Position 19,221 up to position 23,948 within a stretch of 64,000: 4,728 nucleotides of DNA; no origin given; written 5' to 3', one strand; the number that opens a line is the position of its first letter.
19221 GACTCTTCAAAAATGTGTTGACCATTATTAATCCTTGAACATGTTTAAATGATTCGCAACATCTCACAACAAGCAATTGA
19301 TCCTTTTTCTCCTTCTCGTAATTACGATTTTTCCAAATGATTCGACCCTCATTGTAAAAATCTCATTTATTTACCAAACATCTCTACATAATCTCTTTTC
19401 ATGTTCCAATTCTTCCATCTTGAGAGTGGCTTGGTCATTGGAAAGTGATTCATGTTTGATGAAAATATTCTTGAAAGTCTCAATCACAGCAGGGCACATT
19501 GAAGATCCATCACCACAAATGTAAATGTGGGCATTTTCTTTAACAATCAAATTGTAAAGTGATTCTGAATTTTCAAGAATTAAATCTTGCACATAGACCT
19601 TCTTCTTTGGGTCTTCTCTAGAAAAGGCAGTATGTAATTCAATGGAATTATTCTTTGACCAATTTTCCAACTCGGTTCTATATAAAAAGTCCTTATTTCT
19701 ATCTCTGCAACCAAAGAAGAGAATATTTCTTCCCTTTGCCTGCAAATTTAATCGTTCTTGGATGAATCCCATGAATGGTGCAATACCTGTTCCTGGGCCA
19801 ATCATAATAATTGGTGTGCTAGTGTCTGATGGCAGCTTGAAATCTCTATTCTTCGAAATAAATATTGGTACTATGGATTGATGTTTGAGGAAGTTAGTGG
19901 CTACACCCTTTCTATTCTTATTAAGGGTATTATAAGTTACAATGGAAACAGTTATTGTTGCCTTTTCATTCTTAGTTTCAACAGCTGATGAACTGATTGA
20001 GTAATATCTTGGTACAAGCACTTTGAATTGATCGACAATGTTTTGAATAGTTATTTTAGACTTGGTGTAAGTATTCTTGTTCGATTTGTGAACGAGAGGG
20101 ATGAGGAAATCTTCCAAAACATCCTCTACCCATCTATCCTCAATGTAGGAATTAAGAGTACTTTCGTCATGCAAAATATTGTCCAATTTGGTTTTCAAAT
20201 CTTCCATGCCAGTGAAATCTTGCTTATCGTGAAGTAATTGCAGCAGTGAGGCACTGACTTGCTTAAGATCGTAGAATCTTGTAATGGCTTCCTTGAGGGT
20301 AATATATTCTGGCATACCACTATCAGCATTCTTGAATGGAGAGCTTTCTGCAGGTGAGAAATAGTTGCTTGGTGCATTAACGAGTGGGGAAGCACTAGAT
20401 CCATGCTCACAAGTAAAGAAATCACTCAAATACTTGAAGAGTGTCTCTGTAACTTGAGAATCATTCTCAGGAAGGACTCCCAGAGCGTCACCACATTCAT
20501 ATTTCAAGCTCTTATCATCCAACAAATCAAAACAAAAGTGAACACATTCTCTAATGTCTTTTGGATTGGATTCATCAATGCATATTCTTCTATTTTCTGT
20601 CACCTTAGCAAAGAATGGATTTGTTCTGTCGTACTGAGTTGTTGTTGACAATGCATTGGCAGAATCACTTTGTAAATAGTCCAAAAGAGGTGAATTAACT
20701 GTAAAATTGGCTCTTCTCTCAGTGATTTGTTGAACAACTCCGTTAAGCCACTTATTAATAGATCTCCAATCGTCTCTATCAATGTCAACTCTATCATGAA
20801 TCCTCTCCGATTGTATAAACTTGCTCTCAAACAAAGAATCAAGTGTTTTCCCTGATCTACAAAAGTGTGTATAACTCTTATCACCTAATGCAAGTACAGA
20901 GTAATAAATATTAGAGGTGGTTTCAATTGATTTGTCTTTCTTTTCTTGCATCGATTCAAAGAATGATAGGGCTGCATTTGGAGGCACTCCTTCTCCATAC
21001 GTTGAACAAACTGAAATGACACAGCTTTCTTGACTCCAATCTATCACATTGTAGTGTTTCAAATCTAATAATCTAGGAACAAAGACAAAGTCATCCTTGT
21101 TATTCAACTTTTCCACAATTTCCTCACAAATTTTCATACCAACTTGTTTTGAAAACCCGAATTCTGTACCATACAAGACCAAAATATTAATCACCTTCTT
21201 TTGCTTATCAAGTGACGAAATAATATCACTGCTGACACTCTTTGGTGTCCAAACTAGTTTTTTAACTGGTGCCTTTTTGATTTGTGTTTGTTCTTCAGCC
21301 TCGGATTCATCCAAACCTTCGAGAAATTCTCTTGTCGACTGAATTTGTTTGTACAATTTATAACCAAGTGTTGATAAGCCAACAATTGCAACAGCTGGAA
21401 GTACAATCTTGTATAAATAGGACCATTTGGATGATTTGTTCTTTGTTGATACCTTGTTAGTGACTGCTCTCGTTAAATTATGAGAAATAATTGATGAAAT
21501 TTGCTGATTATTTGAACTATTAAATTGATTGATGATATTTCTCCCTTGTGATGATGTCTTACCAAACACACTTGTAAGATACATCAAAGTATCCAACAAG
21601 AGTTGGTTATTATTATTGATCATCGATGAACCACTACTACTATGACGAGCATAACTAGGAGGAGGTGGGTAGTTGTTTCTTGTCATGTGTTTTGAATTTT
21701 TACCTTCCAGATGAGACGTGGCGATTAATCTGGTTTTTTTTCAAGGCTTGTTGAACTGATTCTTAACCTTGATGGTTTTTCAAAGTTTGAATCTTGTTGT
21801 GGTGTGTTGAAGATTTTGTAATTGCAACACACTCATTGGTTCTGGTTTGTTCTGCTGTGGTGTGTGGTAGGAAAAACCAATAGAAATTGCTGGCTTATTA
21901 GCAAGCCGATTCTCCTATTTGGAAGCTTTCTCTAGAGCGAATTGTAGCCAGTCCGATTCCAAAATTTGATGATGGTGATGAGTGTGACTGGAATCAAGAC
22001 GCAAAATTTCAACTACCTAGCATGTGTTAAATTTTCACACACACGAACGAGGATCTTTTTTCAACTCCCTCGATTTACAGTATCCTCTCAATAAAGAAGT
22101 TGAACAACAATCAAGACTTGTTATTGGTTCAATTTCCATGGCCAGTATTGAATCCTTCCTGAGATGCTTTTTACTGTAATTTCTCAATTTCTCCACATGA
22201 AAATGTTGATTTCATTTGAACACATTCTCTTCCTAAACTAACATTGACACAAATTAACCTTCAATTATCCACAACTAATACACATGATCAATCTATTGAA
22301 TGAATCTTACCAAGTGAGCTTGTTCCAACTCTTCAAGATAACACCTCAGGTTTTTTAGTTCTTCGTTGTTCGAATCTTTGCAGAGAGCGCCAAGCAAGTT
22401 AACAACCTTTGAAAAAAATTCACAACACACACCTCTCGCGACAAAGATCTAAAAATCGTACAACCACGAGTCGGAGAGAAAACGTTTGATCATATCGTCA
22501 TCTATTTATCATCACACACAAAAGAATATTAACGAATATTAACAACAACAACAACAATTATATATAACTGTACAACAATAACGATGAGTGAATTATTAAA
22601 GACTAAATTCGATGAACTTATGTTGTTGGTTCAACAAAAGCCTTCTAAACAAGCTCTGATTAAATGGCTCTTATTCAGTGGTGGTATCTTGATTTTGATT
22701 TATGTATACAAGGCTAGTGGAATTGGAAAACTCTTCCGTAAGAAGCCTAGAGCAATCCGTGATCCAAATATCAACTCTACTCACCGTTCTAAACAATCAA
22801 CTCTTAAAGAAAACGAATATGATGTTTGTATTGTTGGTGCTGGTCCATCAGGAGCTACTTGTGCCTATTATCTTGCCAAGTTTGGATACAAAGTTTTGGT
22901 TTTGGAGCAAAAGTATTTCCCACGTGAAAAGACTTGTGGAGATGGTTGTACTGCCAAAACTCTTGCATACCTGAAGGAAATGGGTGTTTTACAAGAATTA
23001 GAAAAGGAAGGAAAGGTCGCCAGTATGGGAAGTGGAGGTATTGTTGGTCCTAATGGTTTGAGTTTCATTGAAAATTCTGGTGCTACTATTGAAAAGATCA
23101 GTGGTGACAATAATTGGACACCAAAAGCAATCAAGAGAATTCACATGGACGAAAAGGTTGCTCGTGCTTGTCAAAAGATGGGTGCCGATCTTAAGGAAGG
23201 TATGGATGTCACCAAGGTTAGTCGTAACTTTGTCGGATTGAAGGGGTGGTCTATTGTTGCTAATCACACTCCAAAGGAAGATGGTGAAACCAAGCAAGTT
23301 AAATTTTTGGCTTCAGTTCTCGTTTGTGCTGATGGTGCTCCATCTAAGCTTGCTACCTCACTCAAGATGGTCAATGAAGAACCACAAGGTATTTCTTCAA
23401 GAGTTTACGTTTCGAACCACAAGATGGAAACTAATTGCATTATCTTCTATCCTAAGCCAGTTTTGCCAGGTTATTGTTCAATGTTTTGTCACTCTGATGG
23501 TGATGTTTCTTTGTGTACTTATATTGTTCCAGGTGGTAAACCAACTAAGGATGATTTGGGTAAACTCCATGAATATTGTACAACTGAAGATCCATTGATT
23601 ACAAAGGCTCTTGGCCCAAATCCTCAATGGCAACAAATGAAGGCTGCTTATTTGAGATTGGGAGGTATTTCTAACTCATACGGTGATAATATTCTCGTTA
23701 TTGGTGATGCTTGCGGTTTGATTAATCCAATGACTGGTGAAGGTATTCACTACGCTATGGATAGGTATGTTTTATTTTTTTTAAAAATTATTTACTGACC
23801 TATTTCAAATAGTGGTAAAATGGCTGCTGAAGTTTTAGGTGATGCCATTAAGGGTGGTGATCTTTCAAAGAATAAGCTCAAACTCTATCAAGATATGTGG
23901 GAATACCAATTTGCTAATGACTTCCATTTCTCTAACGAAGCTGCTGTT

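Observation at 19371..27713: Redox neighbourhood: a divergent CPR-type diflavin reductase and GGR-like flavoenzyme pair with a shared GC-rich spacer, and an unclassified radical-SAM gene 2 kb away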

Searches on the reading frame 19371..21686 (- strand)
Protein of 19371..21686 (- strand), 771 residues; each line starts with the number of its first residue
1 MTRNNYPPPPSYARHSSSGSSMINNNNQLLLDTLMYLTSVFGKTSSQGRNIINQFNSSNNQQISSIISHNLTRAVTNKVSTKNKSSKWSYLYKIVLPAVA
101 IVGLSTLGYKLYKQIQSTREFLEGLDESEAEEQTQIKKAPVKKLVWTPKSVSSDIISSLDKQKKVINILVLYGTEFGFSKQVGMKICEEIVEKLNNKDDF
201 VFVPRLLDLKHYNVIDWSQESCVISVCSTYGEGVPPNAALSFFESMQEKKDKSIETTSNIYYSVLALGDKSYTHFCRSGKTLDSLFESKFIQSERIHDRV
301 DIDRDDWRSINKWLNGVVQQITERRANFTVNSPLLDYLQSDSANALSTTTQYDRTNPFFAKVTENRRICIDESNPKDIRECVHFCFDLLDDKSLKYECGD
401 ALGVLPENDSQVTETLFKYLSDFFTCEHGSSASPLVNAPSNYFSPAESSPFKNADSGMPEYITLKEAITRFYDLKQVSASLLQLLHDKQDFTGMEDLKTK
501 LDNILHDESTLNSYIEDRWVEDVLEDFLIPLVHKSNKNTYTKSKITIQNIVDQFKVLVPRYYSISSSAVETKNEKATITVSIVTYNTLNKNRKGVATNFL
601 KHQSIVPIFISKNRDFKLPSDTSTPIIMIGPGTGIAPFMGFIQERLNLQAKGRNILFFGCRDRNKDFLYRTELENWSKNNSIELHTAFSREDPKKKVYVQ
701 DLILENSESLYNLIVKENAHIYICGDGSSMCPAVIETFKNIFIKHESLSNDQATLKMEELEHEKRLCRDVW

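Call 5: search_protein_families(library=pfam, proteins=[window:19371-21686:-], max_evalue=0.01)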
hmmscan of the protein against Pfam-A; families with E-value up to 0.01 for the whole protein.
window:19371-21686:- (771 aa): 3 families
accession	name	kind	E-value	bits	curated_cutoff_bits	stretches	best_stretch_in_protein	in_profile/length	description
PF00667.26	FAD_binding_1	-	1.9e-24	87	32.3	1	352-599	3-222/222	FAD binding domain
PF00175.26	NAD_binding_1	-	1.3e-19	71.3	22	1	628-731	1-104/109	Oxidoreductase NAD-binding domain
PF00258.30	Flavodoxin_1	-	3.8e-16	60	25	1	170-292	1-119/143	Flavodoxin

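Call 10: search_protein_families(library=ncbifam, proteins=[window:19371-21686:-], max_evalue=0.01)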
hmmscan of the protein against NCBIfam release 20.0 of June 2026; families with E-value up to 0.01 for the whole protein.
window:19371-21686:- (771 aa): 19 families
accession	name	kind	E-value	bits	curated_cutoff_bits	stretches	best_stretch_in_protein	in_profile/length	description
TIGR01931.1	cysJ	equivalog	7.5e-111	371.6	668.15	2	460-771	305-597/597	assimilatory sulfite reductase (NADPH) flavoprotein subunit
NF008197.0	PRK10953.1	equivalog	1.7e-85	287.5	838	2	541-771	369-601/601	NADPH-dependent assimilatory sulfite reductase flavoprotein subunit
NF004859.0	PRK06214.1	equivalog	6.2e-73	246.2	432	2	539-771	305-539/539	sulfite reductase subunit alpha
NF058510.1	bifunc_CpcD_PetH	exception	8.4e-24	84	635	1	560-739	181-377/405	bifunctional rod-capping linker CpcD/ferredoxin--NADP reductase PetH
NF045929.1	FNRPetHCyano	equivalog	4.3e-23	81.8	600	1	560-736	185-380/411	ferredoxin--NADP reductase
TIGR03224.1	benzo_boxA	equivalog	5.2e-22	78.3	459.2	1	560-745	199-389/411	benzoyl-CoA 2,3-epoxidase subunit BoxA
NF005989.0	PRK08105.1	equivalog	8.9e-17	61.4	160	1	168-305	4-128/149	flavodoxin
NF006531.0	PRK09004.1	equivalog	2.4e-10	40.4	158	1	167-304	3-125/146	FMN-binding protein MioC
NF009805.0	PRK13289.1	equivalog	2e-09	36.9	432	1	545-744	191-383/399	NO-inducible flavohemoprotein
NF005963.0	PRK08051.1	equivalog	2e-07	30.5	230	1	561-748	48-225/233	NAD(P)H-flavin reductase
TIGR01941.1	nqrF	equivalog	8.8e-07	28.2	295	1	620-749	267-399/405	NADH:ubiquinone reductase (Na(+)-transporting) subunit F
NF040810.1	BenC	equivalog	2e-06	27.2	430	1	621-748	203-325/333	benzoate 1,2-dioxygenase electron transfer component BenC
NF045803.1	MethMoxFADbindMmoC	equivalog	4.4e-06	25.7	500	1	615-747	205-334/343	aromatic/alkene monooxygenase hydroxylase FAD-binding subunit MmoC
TIGR02160.1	PA_CoA_Oxy5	hypoth_equivalog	1.5e-05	24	420.8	1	623-737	109-225/352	1,2-phenylacetyl-CoA epoxidase subunit PaaE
NF052252.1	flav_redu_LuxG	exception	4.9e-05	22.6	340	1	598-748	78-219/232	flavin mononucleotide reductase LuxG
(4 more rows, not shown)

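Call 27: search_solved_structures(query=window:19371-21686:-, max_evalue=1e-10)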
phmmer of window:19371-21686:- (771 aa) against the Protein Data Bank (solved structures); distinct sequences matched with E-value up to 1e-10: 102 (the best 60 are shown).
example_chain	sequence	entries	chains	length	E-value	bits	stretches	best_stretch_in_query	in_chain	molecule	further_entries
6efv_A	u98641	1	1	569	1.9e-63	218.1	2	542-771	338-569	Sulfite reductase [NADPH] flavoprotein alpha-component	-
9c91_A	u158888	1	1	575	5e-61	210.1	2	542-771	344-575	Sulfite reductase [NADPH] flavoprotein alpha-component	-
6t1t_A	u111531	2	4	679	9.5e-60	205.9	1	606-771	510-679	NADPH--cytochrome P450 reductase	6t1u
3wkt_A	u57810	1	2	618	5.5e-58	200.1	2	546-771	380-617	NADPH-cytochrome P450 reductase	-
3es9_A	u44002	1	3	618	5.5e-58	200.1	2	546-771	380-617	NADPH--cytochrome P450 reductase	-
4yaf_A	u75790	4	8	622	6.7e-58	199.8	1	546-771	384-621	NADPH--cytochrome P450 reductase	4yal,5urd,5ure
9ef0_A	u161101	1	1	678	7.1e-58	199.7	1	546-771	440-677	NADPH--cytochrome P450 reductase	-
1amo_A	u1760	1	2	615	8.1e-58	199.5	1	546-771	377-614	NADPH-CYTOCHROME P450 REDUCTASE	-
6j7a_A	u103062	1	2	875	1.1e-57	199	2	546-771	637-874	Heme oxygenase 1,NADPH--cytochrome P450 reductase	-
6j7i_A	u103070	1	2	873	1.6e-57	198.6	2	546-771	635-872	Heme oxygenase 1,NADPH--cytochrome P450 reductase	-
6j79_A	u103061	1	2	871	1.6e-57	198.5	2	546-771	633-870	Heme oxygenase 1,NADPH--cytochrome P450 reductase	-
6njr_A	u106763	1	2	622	3.2e-57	197.5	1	544-771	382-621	NADPH--cytochrome P450 reductase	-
3qe2_A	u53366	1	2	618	4.1e-57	197.2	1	549-771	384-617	NADPH--cytochrome P450 reductase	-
5fa6_A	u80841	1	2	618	4.4e-57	197.1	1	549-771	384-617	NADPH--cytochrome P450 reductase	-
3ojw_A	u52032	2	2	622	6.4e-57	196.5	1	544-771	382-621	NADPH-cytochrome P450 reductase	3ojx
1j9z_A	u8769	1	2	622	6.5e-57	196.5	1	546-766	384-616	NADPH-Cytochrome P450 reductase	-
1ja0_A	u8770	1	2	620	7.5e-57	196.3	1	546-763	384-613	NADPH-Cytochrome P450 Reductase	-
5urh_A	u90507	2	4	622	8.5e-57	196.1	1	546-771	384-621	NADPH--cytochrome P450 reductase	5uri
7l18_AAA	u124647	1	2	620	1.1e-56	195.7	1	546-756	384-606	NADPH--cytochrome P450 reductase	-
5urg_A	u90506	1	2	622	1.2e-56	195.7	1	546-771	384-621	NADPH--cytochrome P450 reductase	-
3qfr_A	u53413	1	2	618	1.8e-56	195.1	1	551-771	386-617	NADPH--cytochrome P450 reductase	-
5emn_A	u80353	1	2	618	2e-56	194.9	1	549-771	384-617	NADPH--cytochrome P450 reductase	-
3qfc_A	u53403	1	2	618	2.8e-56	194.4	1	549-771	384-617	NADPH--cytochrome P450 reductase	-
4y9u_A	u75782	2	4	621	5.6e-56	193.4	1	546-771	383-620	NADPH--cytochrome P450 reductase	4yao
1ja1_A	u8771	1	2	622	1.2e-55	192.3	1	546-771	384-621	NADPH-Cytochrome P450 Reductase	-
4y9r_A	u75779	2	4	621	2.2e-55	191.4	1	546-771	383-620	NADPH--cytochrome P450 reductase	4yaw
4y7c_A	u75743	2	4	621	5.7e-55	190.1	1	546-771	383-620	NADPH--cytochrome P450 reductase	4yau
3fjo_A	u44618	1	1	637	9.1e-54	186.1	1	549-771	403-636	NADPH-cytochrome P450 reductase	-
5gxu_A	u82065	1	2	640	1.1e-52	182.6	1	140-771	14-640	NADPH--cytochrome P450 reductase 2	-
8dme_A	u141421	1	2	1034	6.7e-51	176.6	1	551-771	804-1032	Bifunctional cytochrome P450/NADPH--P450 reductase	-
8dmg_A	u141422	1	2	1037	6.7e-51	176.6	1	551-771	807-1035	Bifunctional cytochrome P450/NADPH--P450 reductase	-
7sux_A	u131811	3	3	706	4.1e-49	170.7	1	557-771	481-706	NADPH--cytochrome P450 reductase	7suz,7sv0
9wuc_A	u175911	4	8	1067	4.7e-48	167.2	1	540-771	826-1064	bifunctional cytochrome P450/NADPH--P450 reductase | SoP450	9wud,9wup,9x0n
9wuk_A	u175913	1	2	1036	4.8e-48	167.2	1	540-771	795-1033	bifunctional cytochrome P450/NADPH--P450 reductase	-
4dqk_A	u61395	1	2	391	1.8e-47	165.3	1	550-771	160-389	Bifunctional P-450/NADPH-P450 reductase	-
4dql_A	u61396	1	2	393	1.9e-47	165.2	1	549-771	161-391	Bifunctional P-450/NADPH-P450 reductase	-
3qfs_A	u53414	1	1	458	2.8e-47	164.7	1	549-771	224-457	NADPH--cytochrome P450 reductase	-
3qft_A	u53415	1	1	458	1.1e-46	162.7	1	551-771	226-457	NADPH--cytochrome P450 reductase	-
2bf4_A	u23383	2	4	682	1.3e-43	152.5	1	606-771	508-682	NADPH-CYTOCHROME P450 REDUCTASE | NADPH CYTOCHROME P450 REDUCTASE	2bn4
2bpo_A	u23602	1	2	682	1.1e-42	149.4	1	606-771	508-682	NADPH-CYTOCHROM P450 REDUCTASE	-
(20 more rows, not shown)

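Call 28: find_homologous_proteins(query=window:19371-21686:-)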
Query window:19371-21686:- (771 aa): 69 proteins with E <= 0.001 among 8000 candidates.
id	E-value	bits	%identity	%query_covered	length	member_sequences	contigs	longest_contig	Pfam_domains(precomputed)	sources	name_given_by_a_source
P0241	0.0e+0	1744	100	100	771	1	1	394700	PF00175.27,PF00667.27,PF00258.31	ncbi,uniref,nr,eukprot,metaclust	ncbi:predicted protein [Naegleria gruberi]|uniref:Predicted protein n=1 Tax=Naegleria gruberi TaxID=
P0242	1.1e-248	845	53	95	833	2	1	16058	PF00175.27,PF00667.27,PF00258.31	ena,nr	nr:unnamed protein product [Naegleria fowleri]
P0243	2.8e-243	828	54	87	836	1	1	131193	PF00175.27,PF00667.27,PF00258.31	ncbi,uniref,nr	ncbi:hypothetical protein C9374_012777 [Naegleria lovaniensis]|uniref:Uncharacterized protein n=1 Ta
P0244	5.8e-222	757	52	88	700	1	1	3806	PF00175.27,PF00667.27,PF00258.31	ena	-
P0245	1.4e-102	362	36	78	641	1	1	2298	PF00175.27,PF00667.27,PF00258.31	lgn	-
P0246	1.4e-101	359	36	79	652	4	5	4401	PF00175.27,PF00667.27,PF00258.31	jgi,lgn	jgi:sulfite reductase (NADPH) flavoprotein alpha-component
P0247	7.0e-90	320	34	79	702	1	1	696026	PF00175.27,PF00667.27,PF00258.31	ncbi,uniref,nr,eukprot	ncbi:hypothetical protein CEUSTIGMA_g4439.t1 [Chlamydomonas eustigma]|uniref:FAD-binding FR-type dom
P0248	9.6e-89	317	34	78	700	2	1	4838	PF00175.27,PF00667.27,PF00258.31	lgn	-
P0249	2.7e-87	312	34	78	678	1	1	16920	PF00175.27,PF00667.27,PF00258.31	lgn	-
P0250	1.4e-86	310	34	78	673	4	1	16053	PF00175.27,PF00667.27,PF00258.31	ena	-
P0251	1.3e-85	306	34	78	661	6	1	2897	PF00175.27,PF00667.27,PF00258.31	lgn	-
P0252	3.1e-84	302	34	78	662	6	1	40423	PF00175.27,PF00667.27,PF00258.31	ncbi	-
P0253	5.3e-83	298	33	78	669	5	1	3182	PF00175.27,PF00667.27,PF00258.31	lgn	-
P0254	2.5e-82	296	32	78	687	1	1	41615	PF00175.27,PF00667.27,PF00258.31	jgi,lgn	jgi:sulfite reductase (NADPH) flavoprotein alpha-component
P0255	1.1e-80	290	33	79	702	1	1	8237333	PF00175.27,PF00667.27,PF00258.31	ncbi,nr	ncbi:hypothetical protein BSKO_04246 [Bryopsis sp. KO-2023]|nr:hypothetical protein BSKO_04246 [Bryo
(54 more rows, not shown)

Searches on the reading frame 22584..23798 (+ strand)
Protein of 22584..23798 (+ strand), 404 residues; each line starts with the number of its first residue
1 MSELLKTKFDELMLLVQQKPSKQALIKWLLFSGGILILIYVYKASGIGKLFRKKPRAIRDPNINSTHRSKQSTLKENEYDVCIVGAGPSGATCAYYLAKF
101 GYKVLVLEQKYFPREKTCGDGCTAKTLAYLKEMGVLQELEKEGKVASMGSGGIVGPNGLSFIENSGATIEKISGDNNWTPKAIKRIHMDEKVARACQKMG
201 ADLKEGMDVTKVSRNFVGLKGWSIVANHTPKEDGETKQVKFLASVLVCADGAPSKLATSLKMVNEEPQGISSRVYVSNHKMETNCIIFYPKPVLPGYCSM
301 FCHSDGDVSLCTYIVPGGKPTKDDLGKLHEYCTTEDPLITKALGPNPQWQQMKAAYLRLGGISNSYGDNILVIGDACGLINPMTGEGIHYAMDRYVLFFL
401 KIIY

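Call 5: search_protein_families(library=pfam, proteins=[window:22584-23798:+], max_evalue=0.01)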
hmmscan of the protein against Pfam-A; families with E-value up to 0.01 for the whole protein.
window:22584-23798:+ (404 aa): 12 families
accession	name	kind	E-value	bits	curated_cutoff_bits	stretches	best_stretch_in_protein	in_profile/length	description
PF01494.25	FAD_binding_3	-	1e-17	64.9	22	1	78-393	1-309/349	FAD binding domain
PF01266.30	DAO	-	1.1e-12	48.6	27.9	1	80-112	1-33/353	FAD dependent oxidoreductase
PF01946.23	Thi4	-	8e-09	35.5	26.2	1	67-111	6-51/235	Thi4 family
PF13450.12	NAD_binding_8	-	1.5e-07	32.1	21.9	1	83-109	1-27/68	NAD(P)-binding Rossmann-like domain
PF07992.20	Pyr_redox_2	-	2.7e-07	30.7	26.1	1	79-167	1-58/291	Pyridine nucleotide-disulphide oxidoreductase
PF00070.33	Pyr_redox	-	2.7e-05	25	22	1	81-135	2-55/82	Pyridine nucleotide-disulphide oxidoreductase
PF00890.30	FAD_binding_2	-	2.9e-05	23.9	20.4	1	80-111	1-32/414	FAD binding domain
PF03486.20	HI0933_like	-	0.0002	21.3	50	1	80-117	2-39/244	HI0933-like protein Rossmann domain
PF04820.20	Trp_halogenase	-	0.00046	19.6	21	0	80-133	1-57/458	Tryptophan halogenase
PF01134.28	GIDA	-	0.0016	18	22.1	1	80-110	1-31/391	Glucose inhibited division protein A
PF12831.13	FAD_oxidored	-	0.0019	18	27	1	80-110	1-31/416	FAD dependent oxidoreductase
PF13738.12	Pyr_redox_3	-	0.0032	17.2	30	1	83-110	2-30/305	Pyridine nucleotide-disulphide oxidoreductase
